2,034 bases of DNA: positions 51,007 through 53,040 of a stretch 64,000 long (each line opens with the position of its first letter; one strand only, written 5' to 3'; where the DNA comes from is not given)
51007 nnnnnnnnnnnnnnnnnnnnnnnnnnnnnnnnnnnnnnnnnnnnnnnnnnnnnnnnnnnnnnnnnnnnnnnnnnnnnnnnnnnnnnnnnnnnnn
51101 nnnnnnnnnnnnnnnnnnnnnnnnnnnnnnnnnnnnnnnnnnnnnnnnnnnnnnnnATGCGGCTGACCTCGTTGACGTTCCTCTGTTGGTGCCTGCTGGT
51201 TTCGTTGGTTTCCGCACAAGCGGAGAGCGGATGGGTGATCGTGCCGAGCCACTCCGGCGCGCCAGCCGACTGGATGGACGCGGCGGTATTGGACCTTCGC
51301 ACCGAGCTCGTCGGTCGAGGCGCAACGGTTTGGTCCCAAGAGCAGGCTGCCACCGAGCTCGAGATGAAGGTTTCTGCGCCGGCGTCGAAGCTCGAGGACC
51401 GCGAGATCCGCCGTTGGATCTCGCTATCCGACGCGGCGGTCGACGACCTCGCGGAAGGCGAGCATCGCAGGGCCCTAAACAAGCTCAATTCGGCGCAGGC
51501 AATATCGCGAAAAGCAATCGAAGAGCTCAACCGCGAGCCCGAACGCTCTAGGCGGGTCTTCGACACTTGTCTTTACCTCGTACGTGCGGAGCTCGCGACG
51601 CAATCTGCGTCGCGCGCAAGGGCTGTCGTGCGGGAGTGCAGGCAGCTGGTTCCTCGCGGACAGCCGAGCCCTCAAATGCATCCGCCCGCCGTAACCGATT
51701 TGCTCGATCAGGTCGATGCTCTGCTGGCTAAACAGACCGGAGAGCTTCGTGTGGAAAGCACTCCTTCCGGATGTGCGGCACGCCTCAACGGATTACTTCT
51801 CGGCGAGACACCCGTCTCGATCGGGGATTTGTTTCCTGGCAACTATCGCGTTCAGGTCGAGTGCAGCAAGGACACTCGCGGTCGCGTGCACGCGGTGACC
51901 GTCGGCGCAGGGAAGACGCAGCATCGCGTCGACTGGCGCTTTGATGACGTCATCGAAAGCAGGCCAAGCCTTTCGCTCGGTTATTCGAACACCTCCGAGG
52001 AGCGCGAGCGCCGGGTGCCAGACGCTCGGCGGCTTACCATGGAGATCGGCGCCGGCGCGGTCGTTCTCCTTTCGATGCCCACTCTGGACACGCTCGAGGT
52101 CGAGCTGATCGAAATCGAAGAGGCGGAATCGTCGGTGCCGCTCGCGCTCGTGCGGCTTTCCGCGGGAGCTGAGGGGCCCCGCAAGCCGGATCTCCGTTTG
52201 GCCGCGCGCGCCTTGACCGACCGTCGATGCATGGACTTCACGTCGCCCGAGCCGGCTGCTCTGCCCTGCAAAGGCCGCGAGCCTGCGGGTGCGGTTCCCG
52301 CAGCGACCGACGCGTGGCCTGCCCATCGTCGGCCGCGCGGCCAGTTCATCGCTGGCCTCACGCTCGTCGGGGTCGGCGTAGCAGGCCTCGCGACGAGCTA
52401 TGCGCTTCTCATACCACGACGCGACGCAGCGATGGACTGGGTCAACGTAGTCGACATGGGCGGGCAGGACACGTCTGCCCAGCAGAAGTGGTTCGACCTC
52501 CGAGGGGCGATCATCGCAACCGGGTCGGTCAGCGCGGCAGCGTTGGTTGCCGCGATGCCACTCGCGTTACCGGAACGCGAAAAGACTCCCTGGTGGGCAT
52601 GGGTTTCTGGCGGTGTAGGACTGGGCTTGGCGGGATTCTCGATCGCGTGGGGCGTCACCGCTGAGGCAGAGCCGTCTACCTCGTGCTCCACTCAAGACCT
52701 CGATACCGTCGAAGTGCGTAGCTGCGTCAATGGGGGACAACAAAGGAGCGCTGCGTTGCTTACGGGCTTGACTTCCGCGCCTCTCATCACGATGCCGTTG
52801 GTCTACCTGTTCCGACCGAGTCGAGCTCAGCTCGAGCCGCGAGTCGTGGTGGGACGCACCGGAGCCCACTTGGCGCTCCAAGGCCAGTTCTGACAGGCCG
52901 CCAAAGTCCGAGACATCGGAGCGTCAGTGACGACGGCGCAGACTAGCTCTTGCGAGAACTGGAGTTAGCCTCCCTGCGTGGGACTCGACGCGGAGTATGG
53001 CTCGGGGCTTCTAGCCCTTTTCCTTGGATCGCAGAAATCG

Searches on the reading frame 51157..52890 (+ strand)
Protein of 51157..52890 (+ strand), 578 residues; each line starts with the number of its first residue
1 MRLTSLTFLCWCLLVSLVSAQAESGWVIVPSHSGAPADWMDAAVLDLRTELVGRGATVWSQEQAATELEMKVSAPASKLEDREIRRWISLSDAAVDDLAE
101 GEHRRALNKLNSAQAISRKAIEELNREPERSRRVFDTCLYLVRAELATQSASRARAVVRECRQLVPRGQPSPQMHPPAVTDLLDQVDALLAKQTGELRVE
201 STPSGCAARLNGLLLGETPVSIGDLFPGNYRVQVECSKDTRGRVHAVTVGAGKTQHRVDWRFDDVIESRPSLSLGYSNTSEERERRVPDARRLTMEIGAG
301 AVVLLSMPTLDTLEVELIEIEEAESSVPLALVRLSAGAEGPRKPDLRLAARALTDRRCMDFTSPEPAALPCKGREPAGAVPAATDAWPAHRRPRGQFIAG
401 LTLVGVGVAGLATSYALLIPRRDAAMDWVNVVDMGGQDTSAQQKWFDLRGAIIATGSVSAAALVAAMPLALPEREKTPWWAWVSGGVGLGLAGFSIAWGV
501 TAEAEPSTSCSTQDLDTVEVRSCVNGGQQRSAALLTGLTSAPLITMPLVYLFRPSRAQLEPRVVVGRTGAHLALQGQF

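Call 23: search_protein_families(library=pfam, proteins=[window:51157-52890:+], max_evalue=0.001)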
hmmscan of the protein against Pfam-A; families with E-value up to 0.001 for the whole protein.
window:51157-52890:+ (578 aa): 1 family
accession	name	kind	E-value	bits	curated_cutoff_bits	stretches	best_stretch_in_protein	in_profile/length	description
PF08308.17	PEGA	-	1.7e-07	31.5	20.8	1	195-236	2-43/71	PEGA domain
